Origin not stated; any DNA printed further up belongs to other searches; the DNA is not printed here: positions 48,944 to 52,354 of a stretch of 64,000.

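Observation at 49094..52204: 1036-aa four-module fusion: thioredoxin-like [2Fe-2S] + NuoF + ferredoxin + GltD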

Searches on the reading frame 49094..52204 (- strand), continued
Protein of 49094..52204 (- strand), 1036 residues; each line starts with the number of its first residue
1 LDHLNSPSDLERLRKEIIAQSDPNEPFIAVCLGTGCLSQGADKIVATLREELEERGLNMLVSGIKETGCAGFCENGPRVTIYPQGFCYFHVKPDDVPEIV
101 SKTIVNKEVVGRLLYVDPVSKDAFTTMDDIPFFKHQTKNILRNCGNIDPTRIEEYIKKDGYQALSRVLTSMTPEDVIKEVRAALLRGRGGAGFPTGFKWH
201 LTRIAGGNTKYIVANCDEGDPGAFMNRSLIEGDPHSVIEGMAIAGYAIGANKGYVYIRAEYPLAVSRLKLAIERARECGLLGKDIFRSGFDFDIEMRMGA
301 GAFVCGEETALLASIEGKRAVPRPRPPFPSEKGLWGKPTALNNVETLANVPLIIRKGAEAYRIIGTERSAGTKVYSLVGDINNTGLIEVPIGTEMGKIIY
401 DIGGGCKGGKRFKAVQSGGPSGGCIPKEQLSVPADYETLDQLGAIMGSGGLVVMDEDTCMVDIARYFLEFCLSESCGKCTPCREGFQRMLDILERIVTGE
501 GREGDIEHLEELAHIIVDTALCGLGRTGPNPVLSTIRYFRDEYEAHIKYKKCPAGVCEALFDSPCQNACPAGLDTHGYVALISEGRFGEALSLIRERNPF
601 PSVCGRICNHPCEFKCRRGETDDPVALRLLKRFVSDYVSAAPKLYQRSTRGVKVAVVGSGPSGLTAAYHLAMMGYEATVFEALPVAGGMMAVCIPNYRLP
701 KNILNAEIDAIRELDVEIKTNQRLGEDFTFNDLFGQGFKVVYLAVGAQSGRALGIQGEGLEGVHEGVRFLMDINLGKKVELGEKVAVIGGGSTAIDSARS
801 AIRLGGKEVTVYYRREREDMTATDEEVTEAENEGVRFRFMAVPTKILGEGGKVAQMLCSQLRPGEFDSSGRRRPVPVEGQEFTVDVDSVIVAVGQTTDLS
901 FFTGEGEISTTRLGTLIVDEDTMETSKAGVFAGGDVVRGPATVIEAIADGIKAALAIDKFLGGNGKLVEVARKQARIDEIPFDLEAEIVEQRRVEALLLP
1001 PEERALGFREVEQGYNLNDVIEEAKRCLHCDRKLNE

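Call 28: find_related_loci(query=window:49094-52204:-, collection=genome_contigs, flank=8000)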
Query window:49094-52204:- (1036 aa) in genome_contigs; peptide patterns used: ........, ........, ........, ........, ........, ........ (x = any residue, [..] = any of these).
600 stretches matched a pattern (row limit reached: there are more); 600 encode a relative of the query (tblastn E <= 1e-3); the best 80 are kept; 80 distinct loci.
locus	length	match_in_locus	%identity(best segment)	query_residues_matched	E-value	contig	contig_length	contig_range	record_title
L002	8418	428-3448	57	28-1035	0e+0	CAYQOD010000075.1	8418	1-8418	MAG TPA_asm: uncultured Thermodesulfobacteriota bacterium isolate binchicken_co252_14 genome assembly, contig: NODE_1038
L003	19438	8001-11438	56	1-1036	0e+0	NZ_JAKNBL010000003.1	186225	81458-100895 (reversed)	Pelotomaculum terephthalicicum JT 3, whole genome shotgun sequence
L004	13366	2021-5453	55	1-1030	0e+0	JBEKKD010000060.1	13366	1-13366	MAG: Armatimonadota bacterium isolate SPRUCE 339 SPRUCE_339_60, whole genome shotgun sequence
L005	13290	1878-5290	55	4-1031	0e+0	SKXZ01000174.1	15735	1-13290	MAG: Candidatus Nitricultor lacus isolate CSSed162cmB_266 CSSed16-2cmB-10213, whole genome shotgun sequence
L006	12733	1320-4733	53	4-1031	0e+0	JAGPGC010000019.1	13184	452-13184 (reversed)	MAG: Candidatus Atribacteria bacterium isolate Gw_SlDig_bin_239 Gw_SlDig_8778_length_13184_cov_7.322126, whole genome sh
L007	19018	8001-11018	53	28-1034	0e+0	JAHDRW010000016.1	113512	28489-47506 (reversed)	MAG: Deltaproteobacteria bacterium isolate SV3-B1.1 k141_96354, whole genome shotgun sequence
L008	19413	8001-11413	55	4-1033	0e+0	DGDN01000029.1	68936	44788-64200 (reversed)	MAG TPA_asm: Candidatus Fermentithermobacillaceae bacterium UBA3951 UBA3951_contig_3231, whole genome shotgun sequence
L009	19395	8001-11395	54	11-1034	0e+0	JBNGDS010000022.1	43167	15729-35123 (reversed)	MAG: Desulfomonilia bacterium isolate E05-038 bin56.fa-22, whole genome shotgun sequence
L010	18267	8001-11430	55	1-1036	0e+0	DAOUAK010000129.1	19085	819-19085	MAG TPA_asm: Chloroflexia bacterium isolate H63_651 k137_374210, whole genome shotgun sequence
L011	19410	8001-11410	53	4-1031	0e+0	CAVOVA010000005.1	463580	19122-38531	MAG: uncultured Thermoleophilia bacterium isolate MFD09779.bin.2.149 genome assembly, contig: contig_20230, whole genome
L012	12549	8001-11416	52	2-1031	0e+0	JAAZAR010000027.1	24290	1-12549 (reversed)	MAG: Actinomycetota bacterium isolate AS06rmzACSIP_445 79443_AS06, whole genome shotgun sequence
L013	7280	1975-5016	52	8-1033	0e+0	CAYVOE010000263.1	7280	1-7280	MAG TPA_asm: uncultured Nitrospiraceae bacterium isolate SRP268622_co1_273 genome assembly, contig: NODE_25202_length_72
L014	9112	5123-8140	53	28-1033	0e+0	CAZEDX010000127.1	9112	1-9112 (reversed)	MAG TPA_asm: uncultured bacterium isolate SRP278314_co2_238 genome assembly, contig: NODE_10476_length_9112_cov_6.567958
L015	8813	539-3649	53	1-1034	0e+0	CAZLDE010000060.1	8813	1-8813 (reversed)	MAG TPA_asm: uncultured Thermoplasmatales archaeon isolate SRP098346_co1_225 genome assembly, contig: NODE_10629_length_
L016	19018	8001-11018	53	28-1036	0e+0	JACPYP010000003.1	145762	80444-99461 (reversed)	MAG: Acidobacteria bacterium isolate NC_groundwater_866_Pr1_S2p5_66_120 Montesol18_S2p5_coassembly_scaffold_97621, whole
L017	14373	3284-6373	51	4-1031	0e+0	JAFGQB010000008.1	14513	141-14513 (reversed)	MAG: Spirochaetes bacterium isolate Zod_Metabat.719 k87_163744, whole genome shotgun sequence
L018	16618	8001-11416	51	2-1031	0e+0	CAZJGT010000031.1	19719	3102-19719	MAG TPA_asm: uncultured Thermoleophilia bacterium isolate binchicken_co269_229 genome assembly, contig: NODE_2481_length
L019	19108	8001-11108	50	3-1035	0e+0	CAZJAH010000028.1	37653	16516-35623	MAG TPA_asm: uncultured Hyphomicrobiales bacterium isolate SRP252850_co1_147 genome assembly, contig: NODE_1724_length_3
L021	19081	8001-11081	51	1-1031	0e+0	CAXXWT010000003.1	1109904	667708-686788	MAG: bacterium isolate 2a80452e-9f24-40d4-98e6-f858f42e08c7 genome assembly, contig: contig_3, whole genome shotgun sequ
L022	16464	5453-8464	52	28-1031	0e+0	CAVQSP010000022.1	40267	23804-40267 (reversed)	MAG: uncultured Thermoleophilia bacterium isolate MFD00032.bin.2.192 genome assembly, contig: contig_92326, whole genome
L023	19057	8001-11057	51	23-1036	0e+0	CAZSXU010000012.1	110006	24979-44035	MAG TPA_asm: uncultured bacterium isolate binchicken_co334_235 genome assembly, contig: NODE_208_length_110006_cov_95.56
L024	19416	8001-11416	52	2-1031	0e+0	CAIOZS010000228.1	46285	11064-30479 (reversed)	MAG: uncultured Thermoleophilia bacterium isolate AlinenLipids_bin-3389 genome assembly, contig: bin-3389:228/352, whole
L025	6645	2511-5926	51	2-1031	0e+0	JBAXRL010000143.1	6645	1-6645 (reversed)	MAG: Actinomycetes bacterium isolate ELA582 MAG582_143, whole genome shotgun sequence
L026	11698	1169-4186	51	28-1036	0e+0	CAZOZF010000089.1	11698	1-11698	MAG TPA_asm: uncultured Verrucomicrobiota bacterium isolate SRP272421_co1_241 genome assembly, contig: NODE_17976_length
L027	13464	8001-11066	52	11-1031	0e+0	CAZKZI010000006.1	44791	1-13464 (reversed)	MAG TPA_asm: uncultured Lentisphaeraceae bacterium isolate SRP178699_co1_607 genome assembly, contig: NODE_748_length_44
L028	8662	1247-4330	51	2-1036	0e+0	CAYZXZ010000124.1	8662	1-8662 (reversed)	MAG TPA_asm: uncultured Desulfobacteraceae bacterium isolate SRP257756_co1_63 genome assembly, contig: NODE_7475_length_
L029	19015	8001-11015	51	28-1036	0e+0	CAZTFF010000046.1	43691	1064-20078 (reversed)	MAG TPA_asm: uncultured Caldilineaceae bacterium isolate binchicken_co17_31 genome assembly, contig: NODE_2592_length_43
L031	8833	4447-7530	49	2-1031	0e+0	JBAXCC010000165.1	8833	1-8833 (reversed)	MAG: bacterium isolate ELA183 MAG183_165, whole genome shotgun sequence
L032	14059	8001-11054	50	10-1031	0e+0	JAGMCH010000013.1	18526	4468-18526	MAG: Dehalococcoidales bacterium isolate RS_16_7 ZL425.bin.7.fa_13, whole genome shotgun sequence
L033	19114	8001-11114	49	1-1036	0e+0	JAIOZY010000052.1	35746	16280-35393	MAG: Prolixibacteraceae bacterium isolate Tobar14m-G4 Tobar14m-C707, whole genome shotgun sequence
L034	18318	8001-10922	51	51-1031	0e+0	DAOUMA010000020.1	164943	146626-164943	MAG TPA_asm: Dehalococcoidia bacterium isolate W31_72 k127_911725, whole genome shotgun sequence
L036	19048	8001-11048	49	8-1031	0e+0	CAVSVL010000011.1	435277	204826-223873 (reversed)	MAG: uncultured delta proteobacterium isolate MFD05684.bin.2.165 genome assembly, contig: contig_33849, whole genome sho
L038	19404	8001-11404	55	4-1031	0e+0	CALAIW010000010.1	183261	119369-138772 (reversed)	MAG: uncultured bacterium isolate S1_Bin_METABAT__242_1 genome assembly, contig: c_000001721772, whole genome shotgun se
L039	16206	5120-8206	50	1-1031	0e+0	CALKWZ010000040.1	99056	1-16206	MAG TPA_asm: uncultured Verrucomicrobia bacterium isolate SRR3330206_bin.99_CONCOCT_v1.1_MAG genome assembly, contig: ER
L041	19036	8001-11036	48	26-1036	0e+0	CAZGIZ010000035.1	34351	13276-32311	MAG TPA_asm: uncultured Desulfobacteraceae bacterium isolate binchicken_co81_519 genome assembly, contig: NODE_1451_leng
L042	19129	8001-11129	47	1-1036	0e+0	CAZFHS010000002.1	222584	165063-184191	MAG TPA_asm: uncultured Gemmatimonadaceae bacterium isolate binchicken_co97_465 genome assembly, contig: NODE_60_length_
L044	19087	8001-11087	54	1-1031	0e+0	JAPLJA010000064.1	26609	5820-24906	MAG: Proteobacteria bacterium isolate LacPavin_0920_SED5_MAG_48_26 LacPavin_0920_SED5_scaffold_610097, whole genome shot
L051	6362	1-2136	49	316-1036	0e+0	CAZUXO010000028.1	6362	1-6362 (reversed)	MAG TPA_asm: uncultured Dehalococcoidales bacterium isolate binchicken_co18_545 genome assembly, contig: k141_3621908, w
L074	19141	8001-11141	46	1-1036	0e+0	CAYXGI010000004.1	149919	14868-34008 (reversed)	MAG TPA_asm: uncultured Phycisphaerales bacterium isolate binchicken_co147_286 genome assembly, contig: NODE_165_length_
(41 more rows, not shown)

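Call 53: find_encoding_contigs(protein=P0024, flank=6000, max_places=1)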
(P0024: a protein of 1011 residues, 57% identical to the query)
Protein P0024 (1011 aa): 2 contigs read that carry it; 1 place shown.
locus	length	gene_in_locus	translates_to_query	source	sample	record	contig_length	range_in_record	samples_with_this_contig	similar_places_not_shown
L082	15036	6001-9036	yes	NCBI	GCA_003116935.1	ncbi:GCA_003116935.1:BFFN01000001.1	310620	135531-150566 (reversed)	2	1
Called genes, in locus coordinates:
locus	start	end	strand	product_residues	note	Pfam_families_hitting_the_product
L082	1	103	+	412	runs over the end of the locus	PF01964:ThiC_Rad_SAM, PF02277:DBI_PRT, PF10050:DUF2284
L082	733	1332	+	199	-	-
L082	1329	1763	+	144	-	PF13581:HATPase_c_2, PF02518:HATPase_c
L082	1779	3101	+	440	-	PF00037:Fer4 (weak), PF12838:Fer4_7, PF13187:Fer4_9, PF13237:Fer4_10, PF14697:Fer4_21 (weak), PF00037:Fer4 (weak), PF02906:Fe_hyd_lg_C, PF04060:FeS, +2 more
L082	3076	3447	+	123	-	PF07085:DRTGG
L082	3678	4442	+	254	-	PF02811:PHP, PF13263:PHP_C (weak)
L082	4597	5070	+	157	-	PF01257:2Fe-2S_thioredx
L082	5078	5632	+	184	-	PF02518:HATPase_c, PF13589:HATPase_c_3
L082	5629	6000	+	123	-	-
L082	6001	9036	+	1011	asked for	PF01257:2Fe-2S_thioredx (weak), PF01512:Complex1_51K, PF10589:NADH_4Fe-4S, PF14691:Fer4_20, PF01946:Thi4 (weak), PF07992:Pyr_redox_2, PF13450:NAD_binding_8, PF13738:Pyr_redox_3, +2 more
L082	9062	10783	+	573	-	PF00111:Fer2, PF13510:Fer2_4, PF10588:NADH-G_4Fe-4S_3, PF14697:Fer4_21 (weak), PF22117:Fer4_Nqo3 (weak), PF12838:Fer4_7 (weak), PF02906:Fe_hyd_lg_C, PF02256:Fe_hyd_SSU, +2 more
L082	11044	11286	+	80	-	-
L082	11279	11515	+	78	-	PF07927:HicA_toxin (weak)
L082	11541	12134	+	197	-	PF00657:Lipase_GDSL, PF13472:Lipase_GDSL_2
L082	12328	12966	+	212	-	PF03358:FMN_red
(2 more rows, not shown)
